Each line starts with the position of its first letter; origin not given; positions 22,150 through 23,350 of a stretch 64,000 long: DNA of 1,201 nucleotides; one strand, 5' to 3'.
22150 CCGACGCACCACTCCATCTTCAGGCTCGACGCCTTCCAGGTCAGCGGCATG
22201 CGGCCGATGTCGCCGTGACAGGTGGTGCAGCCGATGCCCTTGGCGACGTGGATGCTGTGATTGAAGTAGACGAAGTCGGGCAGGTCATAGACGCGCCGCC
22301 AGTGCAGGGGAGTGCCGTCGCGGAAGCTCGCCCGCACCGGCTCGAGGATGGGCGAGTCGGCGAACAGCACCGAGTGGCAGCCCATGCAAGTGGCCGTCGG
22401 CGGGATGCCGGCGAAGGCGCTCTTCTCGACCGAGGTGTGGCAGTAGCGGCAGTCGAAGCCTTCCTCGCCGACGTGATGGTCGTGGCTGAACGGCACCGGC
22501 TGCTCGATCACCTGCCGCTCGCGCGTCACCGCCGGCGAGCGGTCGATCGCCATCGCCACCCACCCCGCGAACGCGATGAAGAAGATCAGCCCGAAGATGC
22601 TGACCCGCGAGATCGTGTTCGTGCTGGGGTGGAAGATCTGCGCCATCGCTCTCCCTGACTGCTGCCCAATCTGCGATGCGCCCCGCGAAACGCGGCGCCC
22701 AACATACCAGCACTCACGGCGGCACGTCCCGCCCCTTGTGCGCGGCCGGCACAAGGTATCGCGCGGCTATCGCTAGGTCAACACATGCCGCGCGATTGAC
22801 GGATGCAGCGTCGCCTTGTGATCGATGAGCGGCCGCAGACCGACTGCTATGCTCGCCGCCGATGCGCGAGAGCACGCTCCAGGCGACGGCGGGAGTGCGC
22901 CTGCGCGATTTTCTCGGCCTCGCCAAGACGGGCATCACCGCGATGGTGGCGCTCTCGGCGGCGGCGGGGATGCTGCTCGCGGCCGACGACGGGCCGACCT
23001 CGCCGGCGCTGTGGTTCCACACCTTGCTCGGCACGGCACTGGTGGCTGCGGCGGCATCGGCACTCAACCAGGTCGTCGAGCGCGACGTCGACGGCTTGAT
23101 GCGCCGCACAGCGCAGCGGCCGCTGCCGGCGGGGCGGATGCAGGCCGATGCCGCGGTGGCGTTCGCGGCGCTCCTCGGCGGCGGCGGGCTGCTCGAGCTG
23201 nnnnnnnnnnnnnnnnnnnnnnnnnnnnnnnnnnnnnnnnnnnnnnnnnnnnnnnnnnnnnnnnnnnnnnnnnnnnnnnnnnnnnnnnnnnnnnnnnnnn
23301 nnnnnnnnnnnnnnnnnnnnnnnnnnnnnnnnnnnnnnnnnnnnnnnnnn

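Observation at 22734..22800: Perfect 8-N7-8 palindrome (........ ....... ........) and a GTCAA-N14-TTGAC pair between divergent actA and ctaB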

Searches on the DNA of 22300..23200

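Call 7: search_rna_families(source=window, start=22300, end=23200, threshold=evalue, max_evalue=10)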
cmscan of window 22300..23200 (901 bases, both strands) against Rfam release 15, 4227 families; matches with E-value up to 10: 6.
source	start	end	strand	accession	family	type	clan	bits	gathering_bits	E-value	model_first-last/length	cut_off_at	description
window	22824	22876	+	RF03058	sul1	Cis-reg; riboswitch;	-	20.9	36.2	0.25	1-56/56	no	sul1 RNA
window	23053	23127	-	RF02163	sR-tMet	Gene; snRNA; snoRNA; CD-box;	-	20.4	50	0.73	1-72/72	no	Small nucleolar RNA sR-tMet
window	22917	22978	+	RF00223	IRES_Bip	Cis-reg; IRES;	-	17.9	40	0.0047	1-263/263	no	bip internal ribosome entry site (IRES)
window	22758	22907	+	RF00261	IRES_L-myc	Cis-reg; IRES;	-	14.3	60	3.1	1-221/221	no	L-myc internal ribosome entry site (IRES)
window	22573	22600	+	RF01121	sR38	Gene; snRNA; snoRNA; CD-box;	-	12.9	50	2.8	32-59/59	no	Small nucleolar RNA sR38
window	22626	22678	+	RF01151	snoU82P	Gene; snRNA; snoRNA; CD-box;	-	10.8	42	6.3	1-55/55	no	Small nucleolar RNA U82P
